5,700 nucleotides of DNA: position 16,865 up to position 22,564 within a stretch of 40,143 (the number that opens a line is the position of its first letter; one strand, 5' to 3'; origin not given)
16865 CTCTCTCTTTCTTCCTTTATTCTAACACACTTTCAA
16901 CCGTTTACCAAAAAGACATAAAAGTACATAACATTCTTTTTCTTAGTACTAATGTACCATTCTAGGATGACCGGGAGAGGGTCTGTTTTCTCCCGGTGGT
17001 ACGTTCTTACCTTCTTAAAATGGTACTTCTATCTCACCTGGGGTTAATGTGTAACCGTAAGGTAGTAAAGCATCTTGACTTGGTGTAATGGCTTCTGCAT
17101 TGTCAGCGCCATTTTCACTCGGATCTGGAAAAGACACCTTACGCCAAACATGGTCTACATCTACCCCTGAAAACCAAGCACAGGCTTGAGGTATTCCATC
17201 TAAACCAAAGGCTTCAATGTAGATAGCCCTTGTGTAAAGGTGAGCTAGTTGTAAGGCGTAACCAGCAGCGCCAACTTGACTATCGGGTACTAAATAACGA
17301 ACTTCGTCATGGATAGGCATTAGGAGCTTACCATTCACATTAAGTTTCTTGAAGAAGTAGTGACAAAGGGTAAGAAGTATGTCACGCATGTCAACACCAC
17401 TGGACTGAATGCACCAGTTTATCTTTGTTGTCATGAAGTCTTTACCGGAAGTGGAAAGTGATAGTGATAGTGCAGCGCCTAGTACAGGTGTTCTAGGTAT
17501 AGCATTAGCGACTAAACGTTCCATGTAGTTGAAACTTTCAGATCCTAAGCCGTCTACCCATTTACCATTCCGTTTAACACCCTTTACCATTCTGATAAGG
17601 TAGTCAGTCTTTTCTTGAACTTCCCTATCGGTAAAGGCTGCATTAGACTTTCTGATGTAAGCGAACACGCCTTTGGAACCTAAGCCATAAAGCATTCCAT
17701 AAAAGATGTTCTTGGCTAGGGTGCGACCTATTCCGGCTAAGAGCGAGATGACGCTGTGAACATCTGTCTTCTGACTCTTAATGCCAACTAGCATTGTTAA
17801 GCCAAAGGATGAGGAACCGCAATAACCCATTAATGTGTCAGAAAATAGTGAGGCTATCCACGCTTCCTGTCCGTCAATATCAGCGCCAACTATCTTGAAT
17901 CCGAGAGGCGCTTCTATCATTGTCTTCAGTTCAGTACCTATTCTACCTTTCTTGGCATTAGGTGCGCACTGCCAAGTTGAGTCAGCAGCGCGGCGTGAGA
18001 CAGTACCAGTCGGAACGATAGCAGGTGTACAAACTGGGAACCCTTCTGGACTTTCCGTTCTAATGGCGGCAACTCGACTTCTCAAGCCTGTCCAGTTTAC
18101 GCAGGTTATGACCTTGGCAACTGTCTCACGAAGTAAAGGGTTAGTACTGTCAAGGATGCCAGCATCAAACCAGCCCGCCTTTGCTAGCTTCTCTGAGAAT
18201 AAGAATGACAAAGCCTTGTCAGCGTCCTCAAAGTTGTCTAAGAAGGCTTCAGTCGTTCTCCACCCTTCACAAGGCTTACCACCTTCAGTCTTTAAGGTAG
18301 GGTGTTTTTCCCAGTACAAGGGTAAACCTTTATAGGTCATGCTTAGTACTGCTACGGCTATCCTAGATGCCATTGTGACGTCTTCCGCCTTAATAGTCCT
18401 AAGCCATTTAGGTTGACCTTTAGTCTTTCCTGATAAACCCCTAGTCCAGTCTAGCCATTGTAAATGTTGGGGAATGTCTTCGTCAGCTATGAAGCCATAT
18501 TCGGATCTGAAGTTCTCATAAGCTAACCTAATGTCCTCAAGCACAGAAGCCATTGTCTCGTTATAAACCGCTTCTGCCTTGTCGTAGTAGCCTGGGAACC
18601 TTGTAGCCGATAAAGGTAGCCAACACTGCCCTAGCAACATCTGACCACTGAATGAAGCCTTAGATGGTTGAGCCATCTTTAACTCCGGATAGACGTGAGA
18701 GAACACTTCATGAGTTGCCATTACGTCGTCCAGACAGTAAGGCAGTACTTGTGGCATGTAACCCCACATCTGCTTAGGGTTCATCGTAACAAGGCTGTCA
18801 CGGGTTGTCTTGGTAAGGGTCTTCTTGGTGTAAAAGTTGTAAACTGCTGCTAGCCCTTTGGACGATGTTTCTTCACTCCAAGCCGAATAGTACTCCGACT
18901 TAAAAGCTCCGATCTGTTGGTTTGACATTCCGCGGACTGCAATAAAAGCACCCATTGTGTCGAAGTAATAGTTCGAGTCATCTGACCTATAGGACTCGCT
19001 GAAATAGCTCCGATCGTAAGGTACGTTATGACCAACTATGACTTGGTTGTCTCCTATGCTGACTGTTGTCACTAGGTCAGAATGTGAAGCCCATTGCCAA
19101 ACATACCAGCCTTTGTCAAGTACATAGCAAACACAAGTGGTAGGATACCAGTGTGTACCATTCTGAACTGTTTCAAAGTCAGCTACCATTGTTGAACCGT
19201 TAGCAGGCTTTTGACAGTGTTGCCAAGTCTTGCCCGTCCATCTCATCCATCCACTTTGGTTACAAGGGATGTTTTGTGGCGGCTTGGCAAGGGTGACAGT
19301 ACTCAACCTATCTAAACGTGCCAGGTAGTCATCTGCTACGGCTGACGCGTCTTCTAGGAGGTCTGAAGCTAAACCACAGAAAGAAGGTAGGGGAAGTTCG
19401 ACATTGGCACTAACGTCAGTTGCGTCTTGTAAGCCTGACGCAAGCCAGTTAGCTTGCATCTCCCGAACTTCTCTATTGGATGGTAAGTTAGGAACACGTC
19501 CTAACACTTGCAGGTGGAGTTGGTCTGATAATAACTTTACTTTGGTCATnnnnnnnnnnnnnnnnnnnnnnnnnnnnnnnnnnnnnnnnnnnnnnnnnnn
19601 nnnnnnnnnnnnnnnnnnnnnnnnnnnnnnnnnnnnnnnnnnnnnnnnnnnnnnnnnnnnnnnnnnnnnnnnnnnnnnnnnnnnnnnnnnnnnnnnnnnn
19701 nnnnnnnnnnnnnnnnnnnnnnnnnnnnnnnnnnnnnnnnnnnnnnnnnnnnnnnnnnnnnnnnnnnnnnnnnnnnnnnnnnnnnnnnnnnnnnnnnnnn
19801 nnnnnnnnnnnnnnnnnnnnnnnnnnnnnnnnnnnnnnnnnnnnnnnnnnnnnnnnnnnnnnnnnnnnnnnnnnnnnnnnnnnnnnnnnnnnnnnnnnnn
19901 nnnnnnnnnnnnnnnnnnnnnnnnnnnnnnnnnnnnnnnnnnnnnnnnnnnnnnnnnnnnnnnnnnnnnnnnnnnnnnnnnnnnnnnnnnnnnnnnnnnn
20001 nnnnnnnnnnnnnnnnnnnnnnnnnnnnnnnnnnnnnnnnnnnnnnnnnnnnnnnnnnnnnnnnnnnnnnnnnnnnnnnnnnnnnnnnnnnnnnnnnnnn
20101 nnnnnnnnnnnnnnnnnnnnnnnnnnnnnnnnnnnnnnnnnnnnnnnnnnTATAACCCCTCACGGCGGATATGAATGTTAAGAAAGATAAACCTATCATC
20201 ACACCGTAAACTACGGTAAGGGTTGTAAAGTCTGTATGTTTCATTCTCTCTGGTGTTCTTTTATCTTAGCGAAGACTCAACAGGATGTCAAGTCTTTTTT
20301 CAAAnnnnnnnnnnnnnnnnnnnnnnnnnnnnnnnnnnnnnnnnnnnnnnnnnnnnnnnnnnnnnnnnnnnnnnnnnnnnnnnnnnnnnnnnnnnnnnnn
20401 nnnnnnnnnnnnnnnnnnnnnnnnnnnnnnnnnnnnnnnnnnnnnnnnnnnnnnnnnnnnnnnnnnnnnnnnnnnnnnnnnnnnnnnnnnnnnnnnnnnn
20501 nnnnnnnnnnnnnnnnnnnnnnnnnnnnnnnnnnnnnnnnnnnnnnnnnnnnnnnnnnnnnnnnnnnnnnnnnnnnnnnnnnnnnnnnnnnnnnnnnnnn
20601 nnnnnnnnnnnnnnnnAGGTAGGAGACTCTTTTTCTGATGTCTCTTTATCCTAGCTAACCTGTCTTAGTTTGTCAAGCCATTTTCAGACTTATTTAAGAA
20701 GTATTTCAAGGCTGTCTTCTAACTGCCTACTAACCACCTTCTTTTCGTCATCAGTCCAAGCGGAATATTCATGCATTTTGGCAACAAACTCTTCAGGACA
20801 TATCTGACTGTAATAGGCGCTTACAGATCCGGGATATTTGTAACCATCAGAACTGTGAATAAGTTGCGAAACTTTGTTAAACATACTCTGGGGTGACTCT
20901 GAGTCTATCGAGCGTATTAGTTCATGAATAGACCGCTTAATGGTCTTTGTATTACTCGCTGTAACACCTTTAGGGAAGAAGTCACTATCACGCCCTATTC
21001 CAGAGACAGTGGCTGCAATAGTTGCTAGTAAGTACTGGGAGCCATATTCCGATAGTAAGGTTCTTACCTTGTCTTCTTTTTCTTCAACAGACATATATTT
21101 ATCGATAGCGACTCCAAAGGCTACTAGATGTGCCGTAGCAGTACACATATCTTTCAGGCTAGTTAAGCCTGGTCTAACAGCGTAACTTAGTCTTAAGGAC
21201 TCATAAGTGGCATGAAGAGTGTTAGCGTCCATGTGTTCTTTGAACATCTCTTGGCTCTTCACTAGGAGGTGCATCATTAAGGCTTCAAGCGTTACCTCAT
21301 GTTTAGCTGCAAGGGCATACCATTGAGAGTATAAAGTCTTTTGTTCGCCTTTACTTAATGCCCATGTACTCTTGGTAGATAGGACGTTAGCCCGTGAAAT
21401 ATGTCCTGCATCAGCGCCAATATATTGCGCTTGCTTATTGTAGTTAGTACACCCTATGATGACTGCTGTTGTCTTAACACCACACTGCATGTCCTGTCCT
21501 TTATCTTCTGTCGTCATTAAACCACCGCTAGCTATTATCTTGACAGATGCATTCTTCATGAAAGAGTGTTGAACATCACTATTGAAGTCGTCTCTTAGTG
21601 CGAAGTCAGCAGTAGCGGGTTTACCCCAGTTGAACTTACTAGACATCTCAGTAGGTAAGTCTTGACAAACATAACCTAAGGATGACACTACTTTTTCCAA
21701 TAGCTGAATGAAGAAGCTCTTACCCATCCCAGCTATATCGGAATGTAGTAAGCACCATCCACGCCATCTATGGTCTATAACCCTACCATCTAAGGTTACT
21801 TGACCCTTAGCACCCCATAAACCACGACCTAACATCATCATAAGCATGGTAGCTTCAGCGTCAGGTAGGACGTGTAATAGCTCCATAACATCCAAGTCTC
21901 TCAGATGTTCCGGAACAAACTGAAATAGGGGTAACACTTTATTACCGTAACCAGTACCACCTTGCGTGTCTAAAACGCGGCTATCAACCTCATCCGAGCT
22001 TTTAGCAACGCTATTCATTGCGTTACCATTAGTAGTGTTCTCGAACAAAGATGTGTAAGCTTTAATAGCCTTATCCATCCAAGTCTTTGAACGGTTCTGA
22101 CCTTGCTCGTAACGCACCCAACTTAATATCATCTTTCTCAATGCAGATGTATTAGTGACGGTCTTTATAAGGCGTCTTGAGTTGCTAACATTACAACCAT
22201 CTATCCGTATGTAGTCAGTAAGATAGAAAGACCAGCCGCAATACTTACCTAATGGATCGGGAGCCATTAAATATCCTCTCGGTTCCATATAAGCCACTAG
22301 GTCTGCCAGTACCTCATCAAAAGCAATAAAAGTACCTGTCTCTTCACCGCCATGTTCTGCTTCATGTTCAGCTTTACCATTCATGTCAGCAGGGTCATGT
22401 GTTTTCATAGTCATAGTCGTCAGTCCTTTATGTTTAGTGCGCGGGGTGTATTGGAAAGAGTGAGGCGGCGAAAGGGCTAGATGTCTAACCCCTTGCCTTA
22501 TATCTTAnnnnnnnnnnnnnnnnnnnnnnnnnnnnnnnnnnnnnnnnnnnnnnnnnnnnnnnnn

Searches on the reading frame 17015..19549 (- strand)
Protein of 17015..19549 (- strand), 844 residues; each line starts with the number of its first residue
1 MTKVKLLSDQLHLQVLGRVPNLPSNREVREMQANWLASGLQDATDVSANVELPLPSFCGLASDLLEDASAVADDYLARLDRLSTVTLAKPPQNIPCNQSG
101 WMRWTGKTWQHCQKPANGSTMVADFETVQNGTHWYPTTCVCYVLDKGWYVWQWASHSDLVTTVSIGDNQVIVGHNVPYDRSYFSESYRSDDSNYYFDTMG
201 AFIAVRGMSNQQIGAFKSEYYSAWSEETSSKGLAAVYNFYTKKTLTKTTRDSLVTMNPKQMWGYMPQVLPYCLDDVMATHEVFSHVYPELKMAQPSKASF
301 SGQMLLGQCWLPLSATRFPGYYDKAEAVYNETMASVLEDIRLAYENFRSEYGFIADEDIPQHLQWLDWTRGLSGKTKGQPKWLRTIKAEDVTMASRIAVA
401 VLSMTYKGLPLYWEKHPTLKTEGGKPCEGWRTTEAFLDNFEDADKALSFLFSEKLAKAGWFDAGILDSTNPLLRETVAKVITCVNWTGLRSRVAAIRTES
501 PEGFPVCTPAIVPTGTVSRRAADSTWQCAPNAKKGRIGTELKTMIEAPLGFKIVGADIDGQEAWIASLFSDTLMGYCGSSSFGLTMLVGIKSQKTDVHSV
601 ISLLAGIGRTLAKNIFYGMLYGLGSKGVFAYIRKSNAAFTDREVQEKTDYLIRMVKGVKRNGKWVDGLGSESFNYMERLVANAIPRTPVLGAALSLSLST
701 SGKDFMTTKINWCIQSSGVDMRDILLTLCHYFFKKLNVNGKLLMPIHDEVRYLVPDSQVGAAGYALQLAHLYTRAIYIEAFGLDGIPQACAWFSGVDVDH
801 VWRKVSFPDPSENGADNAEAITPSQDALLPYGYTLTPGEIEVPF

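Call 49: search_protein_families(library=pfam, proteins=[window:17015-19549:-], max_evalue=0.01)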
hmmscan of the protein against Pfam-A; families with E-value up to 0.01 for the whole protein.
window:17015-19549:- (844 aa): 2 families
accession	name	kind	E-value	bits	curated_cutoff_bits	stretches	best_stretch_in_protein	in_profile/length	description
PF18136.6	DNApol_Exo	-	1.1e-31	110.5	26.7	2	54-217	7-182/282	DNA mitochondrial polymerase exonuclease domain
PF00476.26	DNA_pol_A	-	9.5e-09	35.1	34.3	1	608-761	206-348/381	DNA polymerase family A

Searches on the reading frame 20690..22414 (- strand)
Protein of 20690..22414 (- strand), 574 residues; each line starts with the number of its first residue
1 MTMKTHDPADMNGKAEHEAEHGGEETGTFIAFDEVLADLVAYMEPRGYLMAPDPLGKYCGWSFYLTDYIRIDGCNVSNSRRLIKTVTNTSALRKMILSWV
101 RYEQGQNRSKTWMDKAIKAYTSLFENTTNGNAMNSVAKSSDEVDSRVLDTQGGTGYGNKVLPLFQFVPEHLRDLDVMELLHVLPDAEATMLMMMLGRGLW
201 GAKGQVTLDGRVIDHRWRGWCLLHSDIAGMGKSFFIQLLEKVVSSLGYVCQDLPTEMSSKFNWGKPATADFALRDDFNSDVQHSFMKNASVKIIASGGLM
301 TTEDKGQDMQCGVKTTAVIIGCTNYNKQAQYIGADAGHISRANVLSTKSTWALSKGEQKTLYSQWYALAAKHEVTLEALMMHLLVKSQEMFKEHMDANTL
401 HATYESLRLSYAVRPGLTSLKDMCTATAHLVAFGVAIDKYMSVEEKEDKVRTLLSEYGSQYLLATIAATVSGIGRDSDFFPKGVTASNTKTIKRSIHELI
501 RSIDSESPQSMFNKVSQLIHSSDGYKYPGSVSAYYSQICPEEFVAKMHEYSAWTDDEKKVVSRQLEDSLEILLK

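Call 49: search_protein_families(library=pfam, proteins=[window:20690-22414:-], max_evalue=0.01)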
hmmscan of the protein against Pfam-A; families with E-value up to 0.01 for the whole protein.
window:20690-22414:- (574 aa): 1 family
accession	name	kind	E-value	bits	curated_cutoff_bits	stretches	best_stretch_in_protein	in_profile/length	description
PF19263.5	DUF5906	-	0.0029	18.7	27.6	1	224-328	2-104/114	Family of unknown function (DUF5906)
